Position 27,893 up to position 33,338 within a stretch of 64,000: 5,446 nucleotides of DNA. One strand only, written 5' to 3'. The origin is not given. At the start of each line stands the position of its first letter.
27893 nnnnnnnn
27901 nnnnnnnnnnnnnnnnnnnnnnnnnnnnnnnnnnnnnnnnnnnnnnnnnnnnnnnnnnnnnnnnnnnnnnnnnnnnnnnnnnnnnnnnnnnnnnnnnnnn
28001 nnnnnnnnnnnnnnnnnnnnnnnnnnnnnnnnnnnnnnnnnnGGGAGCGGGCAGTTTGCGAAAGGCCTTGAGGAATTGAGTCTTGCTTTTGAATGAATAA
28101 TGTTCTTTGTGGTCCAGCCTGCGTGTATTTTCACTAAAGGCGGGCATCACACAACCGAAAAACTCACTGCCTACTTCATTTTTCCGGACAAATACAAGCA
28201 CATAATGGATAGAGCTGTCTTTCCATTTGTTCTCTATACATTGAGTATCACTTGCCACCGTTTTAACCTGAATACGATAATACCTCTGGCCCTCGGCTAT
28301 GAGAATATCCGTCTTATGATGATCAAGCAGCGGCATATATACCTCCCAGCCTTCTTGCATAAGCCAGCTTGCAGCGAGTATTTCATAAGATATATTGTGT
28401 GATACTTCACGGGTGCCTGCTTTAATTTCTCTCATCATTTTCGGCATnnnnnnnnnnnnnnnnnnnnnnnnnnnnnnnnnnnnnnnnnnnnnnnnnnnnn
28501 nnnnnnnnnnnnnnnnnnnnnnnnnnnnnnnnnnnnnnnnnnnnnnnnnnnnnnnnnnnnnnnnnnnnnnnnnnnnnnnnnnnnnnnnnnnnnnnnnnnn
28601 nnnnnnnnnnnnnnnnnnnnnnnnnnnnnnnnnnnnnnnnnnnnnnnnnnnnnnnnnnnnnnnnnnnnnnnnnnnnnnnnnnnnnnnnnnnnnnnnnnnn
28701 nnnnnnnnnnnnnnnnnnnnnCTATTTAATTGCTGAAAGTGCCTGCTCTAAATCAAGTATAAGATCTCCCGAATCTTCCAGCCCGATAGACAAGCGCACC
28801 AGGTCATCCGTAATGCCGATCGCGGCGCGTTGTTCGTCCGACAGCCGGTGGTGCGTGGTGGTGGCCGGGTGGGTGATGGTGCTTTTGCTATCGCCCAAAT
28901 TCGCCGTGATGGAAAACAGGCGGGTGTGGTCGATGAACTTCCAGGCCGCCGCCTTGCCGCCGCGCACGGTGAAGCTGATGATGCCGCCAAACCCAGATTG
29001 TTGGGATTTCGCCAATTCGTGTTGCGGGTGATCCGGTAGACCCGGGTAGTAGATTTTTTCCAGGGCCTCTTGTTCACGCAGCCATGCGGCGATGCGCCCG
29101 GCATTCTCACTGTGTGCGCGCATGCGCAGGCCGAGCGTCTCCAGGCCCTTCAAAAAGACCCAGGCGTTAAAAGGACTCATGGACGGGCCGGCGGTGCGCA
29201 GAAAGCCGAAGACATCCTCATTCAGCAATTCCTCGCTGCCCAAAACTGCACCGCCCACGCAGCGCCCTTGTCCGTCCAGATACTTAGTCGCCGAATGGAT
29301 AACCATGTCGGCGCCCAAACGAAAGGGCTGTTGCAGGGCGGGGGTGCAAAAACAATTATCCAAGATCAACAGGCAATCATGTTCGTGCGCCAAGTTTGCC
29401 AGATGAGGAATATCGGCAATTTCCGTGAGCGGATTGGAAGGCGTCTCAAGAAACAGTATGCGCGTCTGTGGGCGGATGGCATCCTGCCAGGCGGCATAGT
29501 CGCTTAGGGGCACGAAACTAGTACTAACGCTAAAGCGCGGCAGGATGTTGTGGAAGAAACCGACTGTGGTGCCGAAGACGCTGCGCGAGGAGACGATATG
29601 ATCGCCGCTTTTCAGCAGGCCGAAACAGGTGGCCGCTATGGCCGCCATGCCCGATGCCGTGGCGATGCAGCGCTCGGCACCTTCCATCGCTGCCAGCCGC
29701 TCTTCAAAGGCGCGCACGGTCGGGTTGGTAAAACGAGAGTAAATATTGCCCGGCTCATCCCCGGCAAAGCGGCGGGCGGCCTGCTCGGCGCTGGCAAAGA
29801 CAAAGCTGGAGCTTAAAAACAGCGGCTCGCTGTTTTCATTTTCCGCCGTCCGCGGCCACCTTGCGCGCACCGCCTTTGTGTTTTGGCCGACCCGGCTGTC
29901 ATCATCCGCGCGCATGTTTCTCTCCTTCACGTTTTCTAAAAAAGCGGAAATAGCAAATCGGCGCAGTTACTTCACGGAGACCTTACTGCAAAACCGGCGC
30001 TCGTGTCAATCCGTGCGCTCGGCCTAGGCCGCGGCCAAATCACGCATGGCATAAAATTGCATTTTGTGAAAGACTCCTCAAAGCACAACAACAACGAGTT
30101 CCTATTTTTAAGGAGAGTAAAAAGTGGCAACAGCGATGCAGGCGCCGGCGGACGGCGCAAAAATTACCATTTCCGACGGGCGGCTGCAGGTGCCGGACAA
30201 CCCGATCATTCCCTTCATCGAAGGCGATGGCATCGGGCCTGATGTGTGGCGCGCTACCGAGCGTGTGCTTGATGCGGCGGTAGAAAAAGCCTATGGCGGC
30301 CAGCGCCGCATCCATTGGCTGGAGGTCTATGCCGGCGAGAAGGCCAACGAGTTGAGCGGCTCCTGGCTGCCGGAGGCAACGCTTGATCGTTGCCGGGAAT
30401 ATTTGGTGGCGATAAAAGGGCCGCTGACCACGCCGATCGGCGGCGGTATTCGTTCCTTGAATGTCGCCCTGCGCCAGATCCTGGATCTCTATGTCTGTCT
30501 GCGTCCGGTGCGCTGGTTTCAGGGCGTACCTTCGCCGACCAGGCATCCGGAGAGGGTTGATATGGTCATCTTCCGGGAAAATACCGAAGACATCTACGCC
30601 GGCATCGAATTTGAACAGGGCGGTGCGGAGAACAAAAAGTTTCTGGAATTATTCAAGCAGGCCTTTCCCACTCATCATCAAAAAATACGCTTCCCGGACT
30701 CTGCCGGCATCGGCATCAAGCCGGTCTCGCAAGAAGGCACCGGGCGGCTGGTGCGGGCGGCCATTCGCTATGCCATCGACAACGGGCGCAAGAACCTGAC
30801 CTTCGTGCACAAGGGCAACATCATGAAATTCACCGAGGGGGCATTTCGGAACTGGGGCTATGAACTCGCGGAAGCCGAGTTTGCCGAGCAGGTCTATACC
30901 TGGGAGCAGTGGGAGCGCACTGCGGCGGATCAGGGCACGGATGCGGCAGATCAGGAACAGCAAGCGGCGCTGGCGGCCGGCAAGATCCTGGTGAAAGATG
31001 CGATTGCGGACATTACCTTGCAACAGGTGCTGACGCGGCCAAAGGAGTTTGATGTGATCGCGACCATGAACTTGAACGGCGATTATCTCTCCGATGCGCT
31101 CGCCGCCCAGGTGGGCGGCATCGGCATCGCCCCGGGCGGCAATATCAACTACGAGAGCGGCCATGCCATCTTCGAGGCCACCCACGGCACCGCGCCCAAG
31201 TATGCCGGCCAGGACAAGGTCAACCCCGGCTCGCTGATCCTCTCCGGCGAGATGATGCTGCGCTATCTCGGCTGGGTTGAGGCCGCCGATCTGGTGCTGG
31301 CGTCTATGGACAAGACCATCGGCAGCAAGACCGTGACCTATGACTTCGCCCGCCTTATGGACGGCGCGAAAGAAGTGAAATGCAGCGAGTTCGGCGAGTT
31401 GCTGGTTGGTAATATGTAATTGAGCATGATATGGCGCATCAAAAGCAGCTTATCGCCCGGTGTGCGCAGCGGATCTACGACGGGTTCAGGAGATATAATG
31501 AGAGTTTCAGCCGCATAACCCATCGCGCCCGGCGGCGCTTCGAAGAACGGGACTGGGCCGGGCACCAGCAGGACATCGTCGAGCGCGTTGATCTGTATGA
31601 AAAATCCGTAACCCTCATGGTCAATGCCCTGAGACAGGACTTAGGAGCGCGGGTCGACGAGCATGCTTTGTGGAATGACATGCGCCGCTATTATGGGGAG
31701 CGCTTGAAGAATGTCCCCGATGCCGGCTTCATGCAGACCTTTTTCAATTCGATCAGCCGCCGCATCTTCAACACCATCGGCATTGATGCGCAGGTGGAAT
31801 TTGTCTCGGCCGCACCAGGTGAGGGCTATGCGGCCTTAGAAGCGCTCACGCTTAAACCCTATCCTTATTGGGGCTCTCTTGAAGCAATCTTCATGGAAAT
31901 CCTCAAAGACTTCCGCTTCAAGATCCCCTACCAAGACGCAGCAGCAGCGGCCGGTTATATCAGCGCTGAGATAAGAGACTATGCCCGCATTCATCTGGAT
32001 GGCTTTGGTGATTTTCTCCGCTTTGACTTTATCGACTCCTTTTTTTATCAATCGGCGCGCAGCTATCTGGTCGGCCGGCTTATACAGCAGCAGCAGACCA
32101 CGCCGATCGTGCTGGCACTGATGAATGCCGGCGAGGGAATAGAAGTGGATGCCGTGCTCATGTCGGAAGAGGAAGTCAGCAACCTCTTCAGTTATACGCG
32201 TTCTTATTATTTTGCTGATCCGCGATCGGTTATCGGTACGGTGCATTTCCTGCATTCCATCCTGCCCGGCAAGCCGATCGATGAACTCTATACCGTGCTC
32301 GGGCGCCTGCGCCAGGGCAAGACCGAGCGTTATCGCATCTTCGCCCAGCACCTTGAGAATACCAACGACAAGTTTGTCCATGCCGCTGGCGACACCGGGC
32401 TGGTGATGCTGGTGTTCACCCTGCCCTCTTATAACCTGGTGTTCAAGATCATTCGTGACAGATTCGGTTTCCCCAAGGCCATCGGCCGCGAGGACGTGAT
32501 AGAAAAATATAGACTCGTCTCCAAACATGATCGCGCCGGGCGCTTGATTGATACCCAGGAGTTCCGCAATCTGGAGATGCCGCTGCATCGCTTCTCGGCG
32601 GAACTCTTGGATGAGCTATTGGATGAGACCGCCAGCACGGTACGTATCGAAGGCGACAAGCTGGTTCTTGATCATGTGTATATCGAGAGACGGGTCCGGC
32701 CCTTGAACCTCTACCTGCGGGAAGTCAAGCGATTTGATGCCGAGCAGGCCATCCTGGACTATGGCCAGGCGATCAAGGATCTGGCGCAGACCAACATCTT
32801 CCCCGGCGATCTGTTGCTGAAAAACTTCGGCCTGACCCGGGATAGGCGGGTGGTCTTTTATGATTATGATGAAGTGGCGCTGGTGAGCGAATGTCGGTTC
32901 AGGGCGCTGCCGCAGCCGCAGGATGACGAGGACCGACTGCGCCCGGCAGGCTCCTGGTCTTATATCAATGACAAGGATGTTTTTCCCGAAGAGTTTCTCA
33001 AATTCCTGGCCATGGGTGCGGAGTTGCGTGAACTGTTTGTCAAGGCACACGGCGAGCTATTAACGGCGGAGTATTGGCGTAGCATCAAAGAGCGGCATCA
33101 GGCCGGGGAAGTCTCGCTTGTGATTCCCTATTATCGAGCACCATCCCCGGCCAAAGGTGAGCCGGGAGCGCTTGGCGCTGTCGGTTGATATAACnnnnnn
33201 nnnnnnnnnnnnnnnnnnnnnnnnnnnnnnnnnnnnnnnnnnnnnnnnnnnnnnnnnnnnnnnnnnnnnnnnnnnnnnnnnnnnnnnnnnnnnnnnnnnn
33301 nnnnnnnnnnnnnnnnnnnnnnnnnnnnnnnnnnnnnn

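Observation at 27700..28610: Low-GC islet with a solitary nuclease paralogue of the R-M nuclease, plus a nested inverted-repeat element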

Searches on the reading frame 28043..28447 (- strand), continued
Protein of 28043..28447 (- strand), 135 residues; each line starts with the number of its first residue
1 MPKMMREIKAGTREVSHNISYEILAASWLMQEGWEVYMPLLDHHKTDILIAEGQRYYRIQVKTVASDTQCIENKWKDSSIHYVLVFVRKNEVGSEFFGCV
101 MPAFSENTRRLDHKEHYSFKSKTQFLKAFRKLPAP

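Call 62: search_protein_families(library=ncbifam, max_evalue=0.00001, proteins=[L037:2167-3414:-])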
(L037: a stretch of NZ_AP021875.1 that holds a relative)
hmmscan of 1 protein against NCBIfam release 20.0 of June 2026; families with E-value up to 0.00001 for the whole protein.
L037:2167-3414:- (415 aa): 10 families
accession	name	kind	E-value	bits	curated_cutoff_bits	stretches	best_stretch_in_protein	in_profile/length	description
TIGR02249.1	integrase_gron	subfamily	3.2e-121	404.5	265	1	104-413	4-314/315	integron integrase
NF011946.0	PRK15417.1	equivalog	9.2e-90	301.2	435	1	100-412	15-328/337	integron integrase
NF040815.2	recomb_XerA_Arch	equivalog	2e-57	194.8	220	2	106-288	4-188/263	site-specific tyrosine recombinase/integron integrase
TIGR02225.1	recomb_XerD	equivalog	1.9e-45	155.4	329.6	2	333-403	208-278/290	site-specific tyrosine recombinase XerD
NF001399.0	PRK00283.1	subfamily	1.9e-44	152.1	279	1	112-403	20-287/300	tyrosine recombinase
TIGR02224.1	recomb_XerC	equivalog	4.1e-42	144.6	335.15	1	112-402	11-280/295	tyrosine recombinase XerC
NF002331.0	PRK01287.1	subfamily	7.9e-24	84.3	371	2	339-401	251-314/365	site-specific tyrosine recombinase XerC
NF003462.0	PRK05084.1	equivalog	7.7e-21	74.2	267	2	334-403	281-348/360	tyrosine recombinase XerS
NF007370.0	PRK09870.1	subfamily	5.7e-08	32.6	221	0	342-399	122-179/200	tyrosine-type DNA invertase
NF007371.0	PRK09871.1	subfamily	6e-08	32.5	222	1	342-399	117-174/198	tyrosine-type DNA invertase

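Call 70: find_homologous_proteins(query=P0018, max_evalue=1e-40)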
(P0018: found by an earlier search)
Query P0018 (300 aa): 7987 proteins with E <= 1e-40 among 8000 candidates; the best 120 are listed.
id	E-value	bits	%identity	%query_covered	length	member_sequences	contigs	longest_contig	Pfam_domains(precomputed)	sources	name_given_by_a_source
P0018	7.0e-197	671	100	100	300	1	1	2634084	PF12706.14,PF00753.34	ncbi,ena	-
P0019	6.2e-149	513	76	98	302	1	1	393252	PF00753.34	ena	-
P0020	4.6e-147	507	73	100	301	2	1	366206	PF12706.14,PF00753.34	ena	-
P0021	2.4e-145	501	80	91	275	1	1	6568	PF12706.14,PF00753.34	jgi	-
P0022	1.8e-141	489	69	99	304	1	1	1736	PF12706.14,PF00753.34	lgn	-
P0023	7.2e-141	487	74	92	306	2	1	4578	PF12706.14,PF00753.34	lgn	-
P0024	6.9e-138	477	69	99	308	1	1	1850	PF12706.14,PF00753.34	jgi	-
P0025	4.1e-136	471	69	100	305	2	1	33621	PF12706.14,PF00753.34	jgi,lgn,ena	-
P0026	3.2e-135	468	68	98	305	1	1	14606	PF12706.14,PF00753.34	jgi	-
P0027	5.9e-135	467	68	99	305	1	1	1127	PF12706.14,PF00753.34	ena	-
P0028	1.4e-134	466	66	100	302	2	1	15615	PF12706.14,PF00753.34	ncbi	ncbi:MAG: MBL fold metallo-hydrolase [Candidatus Marithrix sp.]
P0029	2.2e-134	465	68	100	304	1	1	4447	PF12706.14,PF00753.34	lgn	-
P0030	2.2e-134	465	68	99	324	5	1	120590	PF12706.14,PF00753.34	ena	-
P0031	2.6e-134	465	67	100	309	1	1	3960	PF12706.14,PF00753.34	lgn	-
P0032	3.3e-134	465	69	97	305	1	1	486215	PF12706.14,PF00753.34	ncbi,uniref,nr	ncbi:MAG: MBL fold metallo-hydrolase [endosymbiont of Galathealinum brachiosum]|uniref:MBL fold meta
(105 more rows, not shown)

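Call 71: find_encoding_contigs(protein=P0019, flank=5000, max_places=2)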
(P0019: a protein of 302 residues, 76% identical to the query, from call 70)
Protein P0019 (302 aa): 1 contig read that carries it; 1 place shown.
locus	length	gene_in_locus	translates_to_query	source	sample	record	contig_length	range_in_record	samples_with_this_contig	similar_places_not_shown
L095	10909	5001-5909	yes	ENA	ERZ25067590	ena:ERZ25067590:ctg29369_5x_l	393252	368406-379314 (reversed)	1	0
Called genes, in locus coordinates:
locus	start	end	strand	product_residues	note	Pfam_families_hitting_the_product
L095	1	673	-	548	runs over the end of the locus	PF02384:N6_Mtase, PF01170:UPF0020 (weak), PF07669:Eco57I, PF12950:TaqI_C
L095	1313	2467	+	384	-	PF06433:Me-amine-dh_H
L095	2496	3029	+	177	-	PF02975:Me-amine-dh_L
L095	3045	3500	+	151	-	-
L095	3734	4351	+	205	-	-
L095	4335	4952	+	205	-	PF09837:DUF2064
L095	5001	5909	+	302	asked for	PF00753:Lactamase_B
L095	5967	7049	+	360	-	PF00355:Rieske, PF13806:Rieske_2 (weak), PF19112:VanA_C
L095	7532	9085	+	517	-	PF02384:N6_Mtase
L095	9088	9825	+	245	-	PF01420:Methylase_S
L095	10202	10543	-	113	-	-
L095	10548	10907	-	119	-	PF00543:P-II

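Call 72: find_encoding_contigs(protein=P0020, flank=5000, max_places=2)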
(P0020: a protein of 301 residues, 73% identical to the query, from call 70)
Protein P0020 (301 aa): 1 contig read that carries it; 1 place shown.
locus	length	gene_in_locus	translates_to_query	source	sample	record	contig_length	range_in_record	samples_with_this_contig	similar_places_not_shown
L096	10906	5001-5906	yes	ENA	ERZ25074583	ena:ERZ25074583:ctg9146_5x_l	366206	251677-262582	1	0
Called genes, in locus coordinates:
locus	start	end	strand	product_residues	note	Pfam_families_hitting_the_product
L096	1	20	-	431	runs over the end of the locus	PF00180:Iso_dh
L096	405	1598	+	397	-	PF01053:Cys_Met_Meta_PP, PF00155:Aminotran_1_2, PF00266:Aminotran_5 (weak), PF01041:DegT_DnrJ_EryC1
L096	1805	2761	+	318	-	PF08448:PAS_4 (weak), PF13487:HD_5, PF01966:HD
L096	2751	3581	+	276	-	-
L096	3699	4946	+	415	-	PF05167:DUF711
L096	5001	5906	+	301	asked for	PF00753:Lactamase_B, PF12706:Lactamase_B_2 (weak)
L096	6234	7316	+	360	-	PF00355:Rieske, PF13806:Rieske_2 (weak), PF19112:VanA_C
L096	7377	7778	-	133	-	-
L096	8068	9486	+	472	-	PF00672:HAMP, PF00512:HisKA, PF02518:HATPase_c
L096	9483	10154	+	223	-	PF00072:Response_reg, PF00486:Trans_reg_C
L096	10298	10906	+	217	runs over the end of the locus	PF20125:DUF6515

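Call 118: search_protein_representatives(alignment_id=A1)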
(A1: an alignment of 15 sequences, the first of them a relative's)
Query: 15 sequences, 131 profile positions. Proteins with E-value up to 0.001 (for the whole library): 131; up to 1e-10: 76; up to 1e-30: 17. The best 131 are listed.
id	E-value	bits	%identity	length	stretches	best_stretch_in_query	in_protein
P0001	4.0e-52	191.5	-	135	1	1-131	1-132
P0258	6.4e-51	187.7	-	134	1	1-131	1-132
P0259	3.2e-43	162.8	-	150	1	1-129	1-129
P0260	5.0e-42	158.9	-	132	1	2-131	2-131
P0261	5.0e-42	158.9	-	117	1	1-93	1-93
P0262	3.1e-39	149.9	-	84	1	24-101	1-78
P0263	1.1e-37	144.8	-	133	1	1-131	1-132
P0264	4.3e-37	142.9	-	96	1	37-131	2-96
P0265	5.4e-36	139.4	-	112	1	30-130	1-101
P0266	8.5e-36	138.7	-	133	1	1-131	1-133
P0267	1.1e-35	138.4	-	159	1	30-130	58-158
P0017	1.3e-35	138.1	-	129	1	16-109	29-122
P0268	2.3e-35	137.3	-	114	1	30-131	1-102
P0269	3.5e-34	133.5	-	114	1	15-89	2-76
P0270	4.6e-34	133.1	-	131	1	1-131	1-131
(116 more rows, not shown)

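Call 127: search_protein_families(library=phrogs, max_evalue=0.01, proteins=[P0001, P0003])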
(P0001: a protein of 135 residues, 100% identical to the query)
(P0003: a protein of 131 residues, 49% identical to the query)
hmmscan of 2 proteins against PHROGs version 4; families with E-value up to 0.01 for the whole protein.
P0001 (135 aa): 1 family
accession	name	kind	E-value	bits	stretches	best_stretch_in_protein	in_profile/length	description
phrog_5018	-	unknown function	9.9e-10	39.7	1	22-68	12-58/134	-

P0003 (131 aa): 1 family
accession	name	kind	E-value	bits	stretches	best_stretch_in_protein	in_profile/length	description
phrog_5018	-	unknown function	4.1e-08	34.5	1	22-101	12-100/134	-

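Call 128: find_related_loci(query=A1, collection=viral_contigs, flank=4000)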
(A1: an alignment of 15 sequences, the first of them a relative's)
Query A1 (135 aa) in viral_contigs; peptide patterns used: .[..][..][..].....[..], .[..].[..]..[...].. (x = any residue, [..] = any of these).
8 stretches matched a pattern, but none encodes a relative of the query by tblastn (E <= 1e-3).

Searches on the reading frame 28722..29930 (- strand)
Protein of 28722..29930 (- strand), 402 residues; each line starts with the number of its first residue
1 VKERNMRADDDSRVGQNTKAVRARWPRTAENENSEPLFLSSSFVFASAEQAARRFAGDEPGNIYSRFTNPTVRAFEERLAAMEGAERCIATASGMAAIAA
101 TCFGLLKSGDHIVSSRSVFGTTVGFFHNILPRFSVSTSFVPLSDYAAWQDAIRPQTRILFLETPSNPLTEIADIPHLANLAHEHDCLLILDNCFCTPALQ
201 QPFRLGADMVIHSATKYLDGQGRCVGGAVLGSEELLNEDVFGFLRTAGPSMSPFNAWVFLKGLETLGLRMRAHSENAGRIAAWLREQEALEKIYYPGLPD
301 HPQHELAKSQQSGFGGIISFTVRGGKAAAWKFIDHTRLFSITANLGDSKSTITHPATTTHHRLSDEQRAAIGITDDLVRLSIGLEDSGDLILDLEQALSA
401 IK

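Call 15: search_protein_families(library=ncbifam, max_evalue=1, proteins=[window:28722-29930:-])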
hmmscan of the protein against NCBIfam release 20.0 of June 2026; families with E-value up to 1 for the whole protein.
window:28722-29930:- (402 aa): 81 families (the best 25 are shown)
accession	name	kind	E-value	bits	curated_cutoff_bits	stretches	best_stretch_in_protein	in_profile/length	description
NF006003.0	PRK08133.1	equivalog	7.5e-198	657.1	522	1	8-399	4-395/396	O-succinylhomoserine sulfhydrylase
TIGR01325.1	O_suc_HS_sulf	equivalog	3.1e-172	572.4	510.05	1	17-398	1-380/380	O-succinylhomoserine sulfhydrylase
NF005696.0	PRK07504.1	equivalog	1e-139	465.7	675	1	15-401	10-396/397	O-succinylhomoserine sulfhydrylase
NF005870.0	PRK07810.1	equivalog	6.4e-139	462.9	618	1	7-399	10-406/406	O-succinylhomoserine sulfhydrylase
TIGR01328.1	met_gam_lyase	equivalog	6.8e-124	413.7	549.7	1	15-400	3-390/391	methionine gamma-lyase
TIGR01326.1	OAH_OAS_sulfhy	subfamily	4.5e-121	404.5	495.1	2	18-234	4-221/418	O-acetylhomoserine aminocarboxypropyltransferase/cysteine synthase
NF004876.0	PRK06234.1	subfamily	1.3e-117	393.2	666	1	13-401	6-398/400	methionine gamma-lyase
NF005695.0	PRK07503.1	equivalog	1.9e-115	385.8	666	1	11-401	5-397/403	methionine gamma-lyase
NF006004.0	PRK08134.1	equivalog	3e-114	382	636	2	16-231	9-225/433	O-acetylhomoserine aminocarboxypropyltransferase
NF005263.0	PRK06767.1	equivalog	5.6e-112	374.6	617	1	33-401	24-386/392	methionine gamma-lyase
NF006096.0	PRK08248.1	equivalog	1.4e-108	363.3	726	2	16-232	9-226/431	homocysteine synthase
NF005872.0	PRK07812.1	equivalog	1.6e-108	363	703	2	16-231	17-234/439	bifunctional o-acetylhomoserine/o-acetylserine sulfhydrylase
NF005871.0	PRK07811.1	equivalog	8.2e-108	360.4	513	1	11-400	8-388/389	cystathionine gamma-synthase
NF006097.0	PRK08249.1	equivalog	2.1e-107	358.9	600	1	12-401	7-396/402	cystathionine gamma-synthase family protein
NF004125.0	PRK05613.1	equivalog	4.2e-101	338.6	765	2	12-230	10-230/437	O-acetylhomoserine/O-acetylserine sulfhydrylase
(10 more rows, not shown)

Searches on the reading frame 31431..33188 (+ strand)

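Call 130: search_protein_families(library=pfam, max_evalue=0.00001, proteins=[window:31431-33188:+])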
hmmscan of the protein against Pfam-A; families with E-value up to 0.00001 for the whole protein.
window:31431-33188:+ (585 aa): 2 families
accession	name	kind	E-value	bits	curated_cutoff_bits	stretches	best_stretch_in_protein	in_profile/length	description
PF06315.17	AceK_kinase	-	1e-103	346.7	29.3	1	313-568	1-255/256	Isocitrate dehydrogenase kinase/phosphatase (AceK) kinase domain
PF20423.3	AceK_regulatory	-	8.5e-84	281.7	25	1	12-312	1-302/302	Isocitrate dehydrogenase kinase/phosphatase (AceK), regulatory domain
